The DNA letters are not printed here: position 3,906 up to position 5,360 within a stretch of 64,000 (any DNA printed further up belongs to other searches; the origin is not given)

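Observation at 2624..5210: Asn/Thr-rich ORF and GOLPH3-domain ORF separated by 22 bp in overlapping frames, a probable single gene split by a frameshift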

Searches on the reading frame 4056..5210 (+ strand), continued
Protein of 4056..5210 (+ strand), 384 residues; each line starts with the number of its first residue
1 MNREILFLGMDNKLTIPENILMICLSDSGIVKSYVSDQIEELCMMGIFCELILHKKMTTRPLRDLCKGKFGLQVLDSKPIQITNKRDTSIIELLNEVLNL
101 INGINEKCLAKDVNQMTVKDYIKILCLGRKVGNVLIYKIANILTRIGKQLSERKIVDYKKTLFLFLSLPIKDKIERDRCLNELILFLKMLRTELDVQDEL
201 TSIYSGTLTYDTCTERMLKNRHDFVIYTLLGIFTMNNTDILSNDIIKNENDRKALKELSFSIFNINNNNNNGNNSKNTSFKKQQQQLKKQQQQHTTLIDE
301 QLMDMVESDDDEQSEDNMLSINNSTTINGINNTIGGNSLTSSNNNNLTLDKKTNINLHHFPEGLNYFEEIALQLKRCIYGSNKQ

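Call 59: search_solved_structures(query=A3, max_evalue=10, show_alignments=3)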
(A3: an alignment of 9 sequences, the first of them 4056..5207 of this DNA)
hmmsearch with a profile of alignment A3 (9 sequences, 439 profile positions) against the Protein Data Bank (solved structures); distinct sequences matched with E-value up to 10: 6.
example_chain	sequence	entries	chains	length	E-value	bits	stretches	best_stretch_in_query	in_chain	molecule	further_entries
2zih_A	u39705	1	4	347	6.6e-05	25.5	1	62-290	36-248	Vacuolar protein sorting-associated protein 74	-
4tu3_A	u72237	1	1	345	7.2e-05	25.3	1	62-290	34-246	Vacuolar protein sorting-associated protein 74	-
2zii_A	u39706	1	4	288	0.0025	20.2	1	94-290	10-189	Vacuolar protein sorting-associated protein 74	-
9qpq_A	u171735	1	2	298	0.44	12.9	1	94-269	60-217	Golgi phosphoprotein 3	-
3kn1_A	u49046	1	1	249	0.51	12.6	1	169-269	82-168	Golgi phosphoprotein 3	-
5fo5_A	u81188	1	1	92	2.1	10.6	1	146-196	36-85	HTH-TYPE TRANSCRIPTIONAL REGULATOR METR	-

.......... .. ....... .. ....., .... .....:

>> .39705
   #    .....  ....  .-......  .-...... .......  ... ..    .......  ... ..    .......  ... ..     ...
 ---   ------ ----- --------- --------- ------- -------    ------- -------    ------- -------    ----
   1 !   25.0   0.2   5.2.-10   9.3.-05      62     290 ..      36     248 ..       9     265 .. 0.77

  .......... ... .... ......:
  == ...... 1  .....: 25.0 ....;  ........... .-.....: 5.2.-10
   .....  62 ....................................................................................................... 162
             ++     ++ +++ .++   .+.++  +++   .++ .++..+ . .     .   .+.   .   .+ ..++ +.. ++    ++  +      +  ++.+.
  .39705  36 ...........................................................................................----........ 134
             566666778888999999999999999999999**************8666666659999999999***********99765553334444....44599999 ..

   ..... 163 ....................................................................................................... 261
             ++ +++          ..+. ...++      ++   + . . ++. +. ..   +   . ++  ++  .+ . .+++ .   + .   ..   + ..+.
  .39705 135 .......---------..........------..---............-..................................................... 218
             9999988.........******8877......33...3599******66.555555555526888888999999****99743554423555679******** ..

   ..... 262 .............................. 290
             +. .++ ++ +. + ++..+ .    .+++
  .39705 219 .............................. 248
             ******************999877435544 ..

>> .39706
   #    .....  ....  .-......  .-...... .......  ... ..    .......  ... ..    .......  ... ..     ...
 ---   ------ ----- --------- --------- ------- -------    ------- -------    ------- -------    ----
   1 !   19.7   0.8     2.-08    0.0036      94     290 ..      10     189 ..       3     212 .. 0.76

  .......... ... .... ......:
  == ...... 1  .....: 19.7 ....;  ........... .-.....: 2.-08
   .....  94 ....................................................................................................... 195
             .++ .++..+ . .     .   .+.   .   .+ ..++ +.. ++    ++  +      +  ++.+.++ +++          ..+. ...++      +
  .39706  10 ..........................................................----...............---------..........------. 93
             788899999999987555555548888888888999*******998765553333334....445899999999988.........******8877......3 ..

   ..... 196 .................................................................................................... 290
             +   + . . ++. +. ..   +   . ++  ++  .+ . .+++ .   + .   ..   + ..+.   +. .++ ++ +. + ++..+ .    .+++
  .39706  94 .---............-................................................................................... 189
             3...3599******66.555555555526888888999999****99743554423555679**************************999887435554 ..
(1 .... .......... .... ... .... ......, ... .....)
